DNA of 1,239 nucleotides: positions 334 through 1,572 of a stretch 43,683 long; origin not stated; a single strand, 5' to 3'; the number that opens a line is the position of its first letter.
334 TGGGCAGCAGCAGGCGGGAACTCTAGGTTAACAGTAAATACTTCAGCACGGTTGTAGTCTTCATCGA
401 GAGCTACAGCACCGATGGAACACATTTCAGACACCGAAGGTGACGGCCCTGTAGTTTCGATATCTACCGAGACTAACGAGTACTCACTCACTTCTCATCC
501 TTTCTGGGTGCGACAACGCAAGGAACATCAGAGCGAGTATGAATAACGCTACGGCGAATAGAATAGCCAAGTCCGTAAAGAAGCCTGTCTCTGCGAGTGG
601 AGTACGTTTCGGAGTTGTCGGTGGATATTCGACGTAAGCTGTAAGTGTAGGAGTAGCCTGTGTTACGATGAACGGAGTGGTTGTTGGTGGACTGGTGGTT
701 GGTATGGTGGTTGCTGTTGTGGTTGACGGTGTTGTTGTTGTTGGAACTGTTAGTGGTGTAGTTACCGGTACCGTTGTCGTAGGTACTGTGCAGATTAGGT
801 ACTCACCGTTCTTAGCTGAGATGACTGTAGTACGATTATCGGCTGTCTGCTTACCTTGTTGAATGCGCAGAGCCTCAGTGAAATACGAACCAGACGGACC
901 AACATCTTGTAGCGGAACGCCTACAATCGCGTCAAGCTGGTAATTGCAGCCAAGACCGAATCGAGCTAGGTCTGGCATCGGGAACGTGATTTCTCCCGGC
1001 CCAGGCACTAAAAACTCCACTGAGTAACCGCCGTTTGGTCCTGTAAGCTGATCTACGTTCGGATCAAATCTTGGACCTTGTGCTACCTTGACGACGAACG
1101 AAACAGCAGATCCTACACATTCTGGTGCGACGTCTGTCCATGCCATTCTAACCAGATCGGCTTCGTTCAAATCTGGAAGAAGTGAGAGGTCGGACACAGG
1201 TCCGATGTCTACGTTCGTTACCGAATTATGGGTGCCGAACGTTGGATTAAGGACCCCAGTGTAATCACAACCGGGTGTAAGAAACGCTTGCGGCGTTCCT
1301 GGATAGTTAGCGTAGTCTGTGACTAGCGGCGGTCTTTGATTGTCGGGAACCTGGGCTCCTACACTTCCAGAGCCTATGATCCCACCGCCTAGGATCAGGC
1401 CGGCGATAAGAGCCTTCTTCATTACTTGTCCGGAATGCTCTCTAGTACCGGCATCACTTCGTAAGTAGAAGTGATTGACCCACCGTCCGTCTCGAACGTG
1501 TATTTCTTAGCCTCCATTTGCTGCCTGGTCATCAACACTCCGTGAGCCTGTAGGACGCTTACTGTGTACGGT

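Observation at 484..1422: Phage-encoded sortase substrate: a Thr/Pro-rich wall-anchored protein with an LAETG signal directly downstream of the endolysin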

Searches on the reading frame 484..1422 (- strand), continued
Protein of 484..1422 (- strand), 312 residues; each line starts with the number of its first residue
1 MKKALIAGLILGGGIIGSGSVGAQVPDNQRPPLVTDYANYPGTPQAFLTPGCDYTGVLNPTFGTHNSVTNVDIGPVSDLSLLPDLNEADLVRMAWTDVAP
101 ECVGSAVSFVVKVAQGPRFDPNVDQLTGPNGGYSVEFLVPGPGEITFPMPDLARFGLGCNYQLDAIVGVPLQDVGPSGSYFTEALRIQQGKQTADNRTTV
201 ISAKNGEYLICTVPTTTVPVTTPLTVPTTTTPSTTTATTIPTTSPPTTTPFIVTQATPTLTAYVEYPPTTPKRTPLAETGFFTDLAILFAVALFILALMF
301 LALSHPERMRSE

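Call 87: find_encoding_contigs(protein=P0012, flank=3000, max_places=2)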
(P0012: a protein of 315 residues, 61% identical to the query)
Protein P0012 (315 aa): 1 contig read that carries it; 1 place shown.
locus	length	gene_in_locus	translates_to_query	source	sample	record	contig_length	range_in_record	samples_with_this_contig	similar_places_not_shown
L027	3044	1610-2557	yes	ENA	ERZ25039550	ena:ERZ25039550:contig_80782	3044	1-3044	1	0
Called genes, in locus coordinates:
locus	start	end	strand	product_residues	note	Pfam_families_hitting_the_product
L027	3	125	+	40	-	?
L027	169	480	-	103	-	PF18073:Zn_ribbon_LapB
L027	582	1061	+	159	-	PF00719:Pyrophosphatase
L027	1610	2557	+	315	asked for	-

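Call 90: search_protein_families(library=padloc, proteins=[window:484-1422:-], max_evalue=0.01)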
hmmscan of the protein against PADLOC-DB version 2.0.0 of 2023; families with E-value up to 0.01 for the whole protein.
window:484-1422:- (312 aa): 0 families

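Call 103: search_protein_families(library=pfam, alignment_id=A1, max_evalue=1)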
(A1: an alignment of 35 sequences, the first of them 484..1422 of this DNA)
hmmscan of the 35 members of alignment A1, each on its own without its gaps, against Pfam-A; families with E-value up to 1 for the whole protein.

A. member 1, window:484-1422:- (312 aa): 0 families

B. families by the number of members that match (of 35 scanned): 26 families (the first 25 are shown)
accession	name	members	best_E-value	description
PF05283.16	MGC-24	6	0.0091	Multi-glycosylated core protein 24 (MGC-24), sialomucin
PF01456.22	Mucin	4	0.0017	Mucin-like glycoprotein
PF00746.26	Gram_pos_anchor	3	0.01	LPXTG cell wall anchor motif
PF01530.23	zf-C2HC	2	0.049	Zinc finger, C2HC type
PF05642.16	Sporozoite_P67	2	0.27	Sporozoite P67 surface antigen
PF15872.10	SRTM1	1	0.018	Serine-rich and transmembrane domain-containing protein 1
PF22812.1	CR_prot_dom_plant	1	0.02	Plant cysteine-rich protein domain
PF10428.14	SOG2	1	0.051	RAM signalling pathway protein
PF02993.19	MCPVI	1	0.057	Minor capsid protein VI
PF24364.1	DUF7520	1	0.09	Family of unknown function (DUF7520)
PF20535.3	DUF6750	1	0.15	Family of unknown function (DUF6750)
PF21827.1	New_glue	1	0.17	New glue protein family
PF03094.20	Mlo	1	0.21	Mlo family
PF11239.13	DUF3040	1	0.21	Protein of unknown function (DUF3040)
PF07811.17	TadE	1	0.21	TadE-like protein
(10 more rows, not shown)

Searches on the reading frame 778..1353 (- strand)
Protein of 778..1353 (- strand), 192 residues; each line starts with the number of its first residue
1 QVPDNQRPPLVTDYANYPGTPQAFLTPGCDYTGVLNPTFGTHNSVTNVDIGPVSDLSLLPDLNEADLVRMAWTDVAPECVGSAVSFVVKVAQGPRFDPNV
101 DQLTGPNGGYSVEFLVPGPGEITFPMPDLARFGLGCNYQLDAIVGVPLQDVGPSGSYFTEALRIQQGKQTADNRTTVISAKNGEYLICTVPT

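Call 19: search_protein_representatives(protein=window:778-1353:-)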
Query: 192 residues. Proteins with E-value up to 0.001 (for the whole library): 114; up to 1e-10: 43; up to 1e-30: 13. The best 114 are listed.
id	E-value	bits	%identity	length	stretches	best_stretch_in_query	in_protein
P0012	9.6e-99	345.3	78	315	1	1-191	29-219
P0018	3.8e-75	268.3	67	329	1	1-190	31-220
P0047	7.5e-43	162.8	54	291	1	7-191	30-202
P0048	2.4e-41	157.9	56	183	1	7-163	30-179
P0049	5.9e-38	146.8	54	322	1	7-189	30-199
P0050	1.2e-37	145.9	51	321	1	11-189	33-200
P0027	7.7e-36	139.9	51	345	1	7-192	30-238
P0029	1.9e-35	138.7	44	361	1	7-190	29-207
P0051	2.8e-35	138.1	48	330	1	8-191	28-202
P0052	3.6e-35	137.8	53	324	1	11-189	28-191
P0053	1.2e-33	132.8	46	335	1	8-189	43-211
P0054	9.6e-32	126.6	46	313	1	9-191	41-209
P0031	9.6e-31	123.3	54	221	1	55-190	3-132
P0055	6.0e-29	117.5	47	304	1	8-192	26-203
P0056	2.1e-24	102.6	46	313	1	7-189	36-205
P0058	9.5e-21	90.7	40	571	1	8-183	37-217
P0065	2.9e-17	79.3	39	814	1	8-191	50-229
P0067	1.9e-15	73.4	37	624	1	8-184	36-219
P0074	1.6e-13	67.1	33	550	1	11-191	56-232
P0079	8.1e-11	58.3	42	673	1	11-164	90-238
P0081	9.5e-11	58.0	37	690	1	11-189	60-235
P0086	6.1e-10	55.4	36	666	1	16-182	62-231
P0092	8.7e-09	51.6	33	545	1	9-191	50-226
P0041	1.6e-07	47.5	36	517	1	10-191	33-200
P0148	7.7e-04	35.5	39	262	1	11-163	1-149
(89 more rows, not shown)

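Call 68: search_protein_families(library=pfam, proteins=[P0058, P0065, P0067, P0074, P0079, P0081, P0086, P0092], max_evalue=0.001)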
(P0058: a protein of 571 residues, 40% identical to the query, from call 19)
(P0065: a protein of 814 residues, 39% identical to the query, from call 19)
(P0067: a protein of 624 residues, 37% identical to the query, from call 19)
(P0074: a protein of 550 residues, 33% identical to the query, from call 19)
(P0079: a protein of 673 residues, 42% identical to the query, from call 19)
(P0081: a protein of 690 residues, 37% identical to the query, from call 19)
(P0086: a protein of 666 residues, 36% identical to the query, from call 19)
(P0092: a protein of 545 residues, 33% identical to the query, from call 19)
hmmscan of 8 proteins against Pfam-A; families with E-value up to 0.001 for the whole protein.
P0058 (571 aa): 1 family
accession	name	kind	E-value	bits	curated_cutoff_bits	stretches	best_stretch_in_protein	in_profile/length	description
PF05506.17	PLipase_C_C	-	2e-05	25.9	24.4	0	318-401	2-71/80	Bacterial phospholipase C, C-terminal domain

P0065 (814 aa): 2 families
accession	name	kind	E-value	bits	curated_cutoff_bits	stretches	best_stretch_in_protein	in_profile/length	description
PF05506.17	PLipase_C_C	-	5.6e-19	69.3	24.4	0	680-734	12-69/80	Bacterial phospholipase C, C-terminal domain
PF11614.14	FixG_C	-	5.3e-07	30.3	25.6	0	425-469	44-87/119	IG-like fold at C-terminal of FixG, putative oxidoreductase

P0067 (624 aa): 1 family
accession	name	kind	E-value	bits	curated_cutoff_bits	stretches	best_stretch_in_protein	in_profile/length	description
PF05506.17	PLipase_C_C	-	6.1e-10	40.3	24.4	0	411-454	14-59/80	Bacterial phospholipase C, C-terminal domain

P0074 (550 aa): 1 family
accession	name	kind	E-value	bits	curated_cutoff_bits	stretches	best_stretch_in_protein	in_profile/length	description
PF05506.17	PLipase_C_C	-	1.5e-05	26.2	24.4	0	404-454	2-54/80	Bacterial phospholipase C, C-terminal domain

P0079 (673 aa): 2 families
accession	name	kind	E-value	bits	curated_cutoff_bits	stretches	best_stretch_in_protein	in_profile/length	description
PF05506.17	PLipase_C_C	-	1.5e-10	42.3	24.4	0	521-570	8-59/80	Bacterial phospholipase C, C-terminal domain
PF16353.11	LacZ_4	-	2.3e-06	28.2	27.3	0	370-438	16-80/87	Beta-galactosidase, domain 4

P0081 (690 aa): 0 families

P0086 (666 aa): 1 family
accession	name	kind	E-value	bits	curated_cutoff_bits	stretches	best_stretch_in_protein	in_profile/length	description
PF00746.26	Gram_pos_anchor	-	0.0006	20.2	20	1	619-653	2-35/43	LPXTG cell wall anchor motif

P0092 (545 aa): 1 family
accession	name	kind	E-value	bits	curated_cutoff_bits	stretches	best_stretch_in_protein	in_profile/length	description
PF05506.17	PLipase_C_C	-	6e-10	40.4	24.4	1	412-466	14-71/80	Bacterial phospholipase C, C-terminal domain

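Call 86: find_homologous_proteins(query=A3, max_evalue=0.001)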
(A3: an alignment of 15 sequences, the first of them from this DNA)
Query A3 (15 sequences) (184 aa, profile of the alignment): 104 proteins with E <= 0.001 among 8000 candidates.
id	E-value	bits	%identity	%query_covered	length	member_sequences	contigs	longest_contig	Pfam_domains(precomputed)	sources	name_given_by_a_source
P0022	7.0e-73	262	51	98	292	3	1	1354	-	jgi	-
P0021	7.5e-72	259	54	98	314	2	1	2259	-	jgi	jgi:hypothetical protein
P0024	9.1e-71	255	51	97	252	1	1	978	-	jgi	jgi:hypothetical protein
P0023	7.3e-70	252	52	98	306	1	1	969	-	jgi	-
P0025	1.8e-68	248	47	97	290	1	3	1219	-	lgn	-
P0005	1.7e-67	244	84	100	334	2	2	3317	-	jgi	jgi:hypothetical protein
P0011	2.1e-67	244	83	100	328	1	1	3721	-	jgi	jgi:LPXTG-motif cell wall-anchored protein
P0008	5.7e-67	243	80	100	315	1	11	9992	-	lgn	-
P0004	7.6e-67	242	86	99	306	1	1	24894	-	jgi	jgi:hypothetical protein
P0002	8.6e-67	242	87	99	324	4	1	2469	-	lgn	-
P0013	1.3e-66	242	73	100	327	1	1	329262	-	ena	-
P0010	1.5e-66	241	80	100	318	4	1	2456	-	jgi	-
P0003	2.4e-66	241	86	100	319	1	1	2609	-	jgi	jgi:hypothetical protein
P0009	3.7e-66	240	80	100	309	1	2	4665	-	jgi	jgi:hypothetical protein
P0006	4.5e-66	240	83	100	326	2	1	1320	-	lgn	-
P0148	3.0e-26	110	33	83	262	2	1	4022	PF00746.27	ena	-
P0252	2.5e-8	52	57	15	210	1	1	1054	PF00746.27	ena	-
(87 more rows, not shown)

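Call 96: predict_structure(alignment_id=A3)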
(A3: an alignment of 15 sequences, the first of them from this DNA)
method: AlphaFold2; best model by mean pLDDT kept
length: 184 residues; sequences in the alignment: 15
mean_pLDDT: 92.5   pTM: 0.89
mean pLDDT of the five models: 92.5, 92.2, 91.6, 91.0, 81.3
residues with pLDDT >= 90: 149; 70-90: 26; 50-70: 9; < 50: 0
segments of 3 or more residues with pLDDT < 50: none
pLDDT, mean of each block of 10 residues (from residue 1): 92 96 97 96 97 94 98 98 87 85 89 97 77 96 94 96 93 94 66
secondary structure, 60 per line:
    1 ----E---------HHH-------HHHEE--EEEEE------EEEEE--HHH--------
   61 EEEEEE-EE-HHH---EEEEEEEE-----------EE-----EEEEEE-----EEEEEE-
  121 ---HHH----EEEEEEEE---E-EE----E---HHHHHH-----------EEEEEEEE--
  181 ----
elements in order: E32-36 E43-47 E61-66 E77-84 E103-108 E114-119 E131-138 H154-159 E171-178

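Call 98: fold_search(model_id=the predicted structure, library=pdb)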
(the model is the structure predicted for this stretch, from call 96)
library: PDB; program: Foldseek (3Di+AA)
matches with E <= 10: 1054; with E <= 0.001: 0
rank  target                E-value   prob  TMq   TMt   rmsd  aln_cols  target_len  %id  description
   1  5ml6                  4.3e-03  0.92  0.30  0.36   7.9       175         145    8  The crystal structure of PDE6D in complex to inhibitor-8 (released 2017-02-01)
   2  7q9r                  7.6e-03  0.89  0.31  0.37   7.6       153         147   11  Cocrystal structure of PDE6D bound to NRAS peptide (released 2022-01-19)
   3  5hno_A                9.0e-03  0.91  0.31  0.34   6.2       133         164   15  The structure of the kdo-capped saccharide binding subunit of the O-12 specific ABC transporter, Wzt (released 2016-03-09)
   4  5hnp_A                1.3e-02  0.85  0.31  0.34   6.2       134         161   16  The structure of the kdo-capped saccharide binding subunit of the O-12 specific ABC transporter, Wzt (released 2016-03-09)
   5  4jvf                  1.6e-02  0.82  0.32  0.39   8.0       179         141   12  The Crystal structure of PDE6D in complex with the inhibitor (s)-5 (released 2013-05-22)
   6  5ml8                  1.6e-02  0.72  0.30  0.36   8.1       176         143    8  The crystal structure of PDE6D in complex to inhibitor-4 (released 2017-02-01)
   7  7qjk_CCC              2.2e-02  0.66  0.30  0.35   7.7       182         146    9  Crystal structure of PDE6D in complex with Compound-2 (released 2022-01-26)
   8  5t4x                  2.4e-02  0.82  0.32  0.38   8.1       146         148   10  CRYSTAL STRUCTURE OF PDE6D IN APO-STATE (released 2018-01-10)
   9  5x73                  2.4e-02  0.75  0.32  0.38   7.7       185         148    9  The crystal Structure PDE delta in complex with R-p9 (released 2017-10-04)
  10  5hno_B                3.1e-02  0.66  0.29  0.31   6.7       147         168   12  The structure of the kdo-capped saccharide binding subunit of the O-12 specific ABC transporter, Wzt (released 2016-03-09)
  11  4wtx                  4.7e-02  0.60  0.24  0.38   5.6       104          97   12  Crystal structure of the fourth FnIII domain of integrin beta4 (released 2015-02-11)
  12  7qjk_BBB              5.2e-02  0.66  0.32  0.39   7.8       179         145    7  Crystal structure of PDE6D in complex with Compound-2 (released 2022-01-26)
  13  1ksj_B                5.5e-02  0.60  0.31  0.37   7.9       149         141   10  Complex of Arl2 and PDE delta, Crystal Form 2 (SeMet) (released 2002-05-08)
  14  8dhl_A                5.5e-02  0.38  0.26  0.08   8.6       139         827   10  Tannerella forsythia beta-glucuronidase (L2) (released 2023-05-17)
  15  2r5o_A                5.5e-02  0.30  0.26  0.28   7.2       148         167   12  Crystal structure of the C-terminal domain of wzt (released 2007-12-25)
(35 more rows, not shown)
